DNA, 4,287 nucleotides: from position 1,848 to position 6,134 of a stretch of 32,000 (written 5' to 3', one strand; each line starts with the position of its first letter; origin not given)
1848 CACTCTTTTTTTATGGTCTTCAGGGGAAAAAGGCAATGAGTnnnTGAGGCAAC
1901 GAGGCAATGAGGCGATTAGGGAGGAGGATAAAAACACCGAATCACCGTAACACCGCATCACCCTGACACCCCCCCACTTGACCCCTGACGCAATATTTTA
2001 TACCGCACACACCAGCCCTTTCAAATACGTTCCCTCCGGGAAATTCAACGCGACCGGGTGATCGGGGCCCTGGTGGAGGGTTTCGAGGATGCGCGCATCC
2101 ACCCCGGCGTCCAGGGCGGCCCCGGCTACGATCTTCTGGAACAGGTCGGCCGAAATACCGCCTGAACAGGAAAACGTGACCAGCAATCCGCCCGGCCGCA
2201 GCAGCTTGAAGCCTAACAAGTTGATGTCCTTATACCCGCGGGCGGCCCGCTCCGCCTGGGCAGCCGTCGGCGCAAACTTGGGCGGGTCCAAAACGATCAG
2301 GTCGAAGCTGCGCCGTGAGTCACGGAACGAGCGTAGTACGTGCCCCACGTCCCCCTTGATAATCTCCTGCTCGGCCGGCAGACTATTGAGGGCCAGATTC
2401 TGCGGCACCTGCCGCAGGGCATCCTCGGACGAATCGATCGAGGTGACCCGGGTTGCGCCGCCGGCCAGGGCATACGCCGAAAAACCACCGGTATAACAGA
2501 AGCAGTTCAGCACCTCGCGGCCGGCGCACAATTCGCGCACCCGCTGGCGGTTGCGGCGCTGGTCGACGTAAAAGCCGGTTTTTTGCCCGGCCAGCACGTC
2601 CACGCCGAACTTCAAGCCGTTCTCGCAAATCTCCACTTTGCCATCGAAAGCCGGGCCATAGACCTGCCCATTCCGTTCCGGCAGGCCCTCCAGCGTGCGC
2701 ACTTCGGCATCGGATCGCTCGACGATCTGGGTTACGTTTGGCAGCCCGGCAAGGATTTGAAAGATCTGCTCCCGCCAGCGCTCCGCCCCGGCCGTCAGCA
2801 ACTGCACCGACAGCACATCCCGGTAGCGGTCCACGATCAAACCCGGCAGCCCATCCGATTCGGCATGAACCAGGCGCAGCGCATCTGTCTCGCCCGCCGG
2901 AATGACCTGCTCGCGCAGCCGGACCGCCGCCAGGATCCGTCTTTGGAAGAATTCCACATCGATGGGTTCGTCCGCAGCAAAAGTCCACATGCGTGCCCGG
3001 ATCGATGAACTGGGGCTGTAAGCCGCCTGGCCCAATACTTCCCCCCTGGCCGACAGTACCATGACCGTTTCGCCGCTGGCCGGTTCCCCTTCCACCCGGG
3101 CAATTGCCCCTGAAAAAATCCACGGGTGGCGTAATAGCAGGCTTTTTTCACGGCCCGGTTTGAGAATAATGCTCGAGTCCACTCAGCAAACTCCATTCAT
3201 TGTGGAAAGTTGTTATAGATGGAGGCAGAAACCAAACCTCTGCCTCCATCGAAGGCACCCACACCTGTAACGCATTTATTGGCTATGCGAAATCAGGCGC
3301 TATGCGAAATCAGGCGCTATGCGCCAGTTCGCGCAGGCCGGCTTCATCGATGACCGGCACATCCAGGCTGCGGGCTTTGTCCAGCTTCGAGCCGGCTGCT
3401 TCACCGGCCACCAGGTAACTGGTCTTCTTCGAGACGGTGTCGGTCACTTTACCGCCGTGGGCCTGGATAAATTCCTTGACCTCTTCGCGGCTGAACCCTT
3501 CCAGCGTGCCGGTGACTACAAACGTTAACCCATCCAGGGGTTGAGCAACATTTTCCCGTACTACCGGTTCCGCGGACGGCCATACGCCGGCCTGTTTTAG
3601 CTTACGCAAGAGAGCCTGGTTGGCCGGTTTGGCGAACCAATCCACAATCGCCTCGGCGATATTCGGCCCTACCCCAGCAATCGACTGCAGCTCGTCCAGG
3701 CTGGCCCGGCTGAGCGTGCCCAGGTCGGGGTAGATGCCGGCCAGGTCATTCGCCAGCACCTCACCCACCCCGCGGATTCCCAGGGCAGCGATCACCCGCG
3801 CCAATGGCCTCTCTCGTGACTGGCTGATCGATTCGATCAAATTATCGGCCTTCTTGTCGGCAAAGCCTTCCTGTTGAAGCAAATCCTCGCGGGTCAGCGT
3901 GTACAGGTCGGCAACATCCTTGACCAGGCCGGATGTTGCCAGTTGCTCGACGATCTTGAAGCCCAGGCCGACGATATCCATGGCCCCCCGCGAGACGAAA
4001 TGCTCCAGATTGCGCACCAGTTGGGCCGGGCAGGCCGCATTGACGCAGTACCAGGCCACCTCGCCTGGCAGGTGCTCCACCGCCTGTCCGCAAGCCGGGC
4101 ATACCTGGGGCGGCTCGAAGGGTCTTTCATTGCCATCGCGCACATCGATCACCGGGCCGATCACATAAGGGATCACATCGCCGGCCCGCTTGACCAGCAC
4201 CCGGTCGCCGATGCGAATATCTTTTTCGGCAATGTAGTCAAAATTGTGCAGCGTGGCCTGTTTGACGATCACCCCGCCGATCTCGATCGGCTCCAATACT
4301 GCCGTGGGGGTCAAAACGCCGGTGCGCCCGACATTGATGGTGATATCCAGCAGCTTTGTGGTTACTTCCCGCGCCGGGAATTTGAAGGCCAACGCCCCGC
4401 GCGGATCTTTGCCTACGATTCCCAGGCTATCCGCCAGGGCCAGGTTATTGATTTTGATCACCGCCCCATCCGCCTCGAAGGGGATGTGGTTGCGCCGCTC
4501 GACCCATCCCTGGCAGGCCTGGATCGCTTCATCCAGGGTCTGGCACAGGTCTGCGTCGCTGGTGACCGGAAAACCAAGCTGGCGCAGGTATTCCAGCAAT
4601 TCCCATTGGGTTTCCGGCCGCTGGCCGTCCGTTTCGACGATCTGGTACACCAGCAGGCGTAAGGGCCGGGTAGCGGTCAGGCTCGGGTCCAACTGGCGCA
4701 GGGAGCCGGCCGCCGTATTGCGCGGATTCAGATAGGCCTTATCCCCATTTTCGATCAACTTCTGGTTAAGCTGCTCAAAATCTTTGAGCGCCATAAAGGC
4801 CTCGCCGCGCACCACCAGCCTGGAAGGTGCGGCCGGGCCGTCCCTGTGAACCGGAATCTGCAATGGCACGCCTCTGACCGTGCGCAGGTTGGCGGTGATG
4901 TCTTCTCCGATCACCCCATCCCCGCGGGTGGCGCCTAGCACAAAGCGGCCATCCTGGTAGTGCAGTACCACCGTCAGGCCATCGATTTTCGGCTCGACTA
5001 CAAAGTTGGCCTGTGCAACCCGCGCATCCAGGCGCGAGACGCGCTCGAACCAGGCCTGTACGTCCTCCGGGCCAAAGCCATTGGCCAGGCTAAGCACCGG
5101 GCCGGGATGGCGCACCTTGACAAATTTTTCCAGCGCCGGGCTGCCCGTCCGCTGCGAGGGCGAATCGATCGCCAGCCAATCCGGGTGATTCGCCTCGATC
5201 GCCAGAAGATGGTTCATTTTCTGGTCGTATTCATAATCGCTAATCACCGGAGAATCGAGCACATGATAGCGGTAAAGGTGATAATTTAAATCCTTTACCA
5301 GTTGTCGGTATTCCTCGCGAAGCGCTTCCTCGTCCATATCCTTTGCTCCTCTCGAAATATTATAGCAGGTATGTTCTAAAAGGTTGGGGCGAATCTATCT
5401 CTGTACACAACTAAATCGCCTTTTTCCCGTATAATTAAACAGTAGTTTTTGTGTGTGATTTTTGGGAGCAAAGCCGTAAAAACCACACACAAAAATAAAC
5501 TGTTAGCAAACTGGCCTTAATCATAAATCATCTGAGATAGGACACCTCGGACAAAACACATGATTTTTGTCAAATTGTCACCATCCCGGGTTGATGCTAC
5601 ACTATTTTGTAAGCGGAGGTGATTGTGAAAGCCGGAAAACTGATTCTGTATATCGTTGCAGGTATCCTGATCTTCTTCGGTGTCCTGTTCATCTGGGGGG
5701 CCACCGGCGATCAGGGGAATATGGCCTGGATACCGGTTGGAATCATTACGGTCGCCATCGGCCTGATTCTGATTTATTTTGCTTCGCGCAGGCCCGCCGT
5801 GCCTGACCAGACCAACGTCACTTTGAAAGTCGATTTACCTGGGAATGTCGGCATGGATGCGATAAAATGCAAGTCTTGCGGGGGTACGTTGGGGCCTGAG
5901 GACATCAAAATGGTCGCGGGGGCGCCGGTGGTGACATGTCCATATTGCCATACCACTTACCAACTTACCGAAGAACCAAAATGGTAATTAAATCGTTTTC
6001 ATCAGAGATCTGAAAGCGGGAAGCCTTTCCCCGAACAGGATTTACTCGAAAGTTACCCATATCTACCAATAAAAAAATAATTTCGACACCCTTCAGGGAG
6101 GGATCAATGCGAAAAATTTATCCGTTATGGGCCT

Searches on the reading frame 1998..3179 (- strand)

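Call 44: search_protein_families(library=pfam, proteins=[window:1998-3179:-], max_evalue=0.00001)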
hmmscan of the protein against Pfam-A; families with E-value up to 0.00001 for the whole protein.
window:1998-3179:- (393 aa): 4 families
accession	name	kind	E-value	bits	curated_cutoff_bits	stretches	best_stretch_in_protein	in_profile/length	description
PF10672.15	Methyltrans_SAM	-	3e-23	82.9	27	1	177-350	81-251/286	S-adenosylmethionine-dependent methyltransferase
PF17785.7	PUA_3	-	2.6e-19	69.2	22.6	1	4-67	1-64/64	PUA-like domain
PF03602.21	Cons_hypoth95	-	3.4e-09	37.1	24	1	219-300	41-122/182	Conserved hypothetical protein 95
PF02475.24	TRM5-TYW2_MTfase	-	2.4e-06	28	28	1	186-301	5-114/164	TRM5/TYW2 methyltransferase domain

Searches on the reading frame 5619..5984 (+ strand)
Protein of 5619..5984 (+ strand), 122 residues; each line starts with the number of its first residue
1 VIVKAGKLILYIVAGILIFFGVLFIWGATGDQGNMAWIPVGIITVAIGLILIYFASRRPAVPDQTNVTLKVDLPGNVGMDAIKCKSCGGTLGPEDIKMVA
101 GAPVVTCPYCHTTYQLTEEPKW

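Call 3: search_protein_families(library=pfam, proteins=[window:5619-5984:+], max_evalue=0.01)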
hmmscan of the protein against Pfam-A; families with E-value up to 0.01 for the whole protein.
window:5619-5984:+ (122 aa): 3 families
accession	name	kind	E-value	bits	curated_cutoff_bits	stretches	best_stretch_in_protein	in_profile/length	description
PF24440.1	DUF7559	-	0.0035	18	27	0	105-118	36-49/52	Family of unknown function (DUF7559)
PF13717.11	Zn_ribbon_4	-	0.0048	17.2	30.3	0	105-119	3-17/36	zinc-ribbon domain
PF02591.20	Zn_ribbon_9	-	0.0061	17.1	29.1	0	84-111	2-30/33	C4-type zinc ribbon domain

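Call 4: search_protein_families(library=ncbifam, proteins=[window:5619-5984:+], max_evalue=0.01)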
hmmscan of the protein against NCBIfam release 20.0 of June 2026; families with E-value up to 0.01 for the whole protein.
window:5619-5984:+ (122 aa): 0 families

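Call 71: search_protein_families(library=padloc, proteins=[window:5619-5984:+], max_evalue=0.001)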
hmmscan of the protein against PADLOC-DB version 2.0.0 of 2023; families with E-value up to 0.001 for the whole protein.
window:5619-5984:+ (122 aa): 0 families
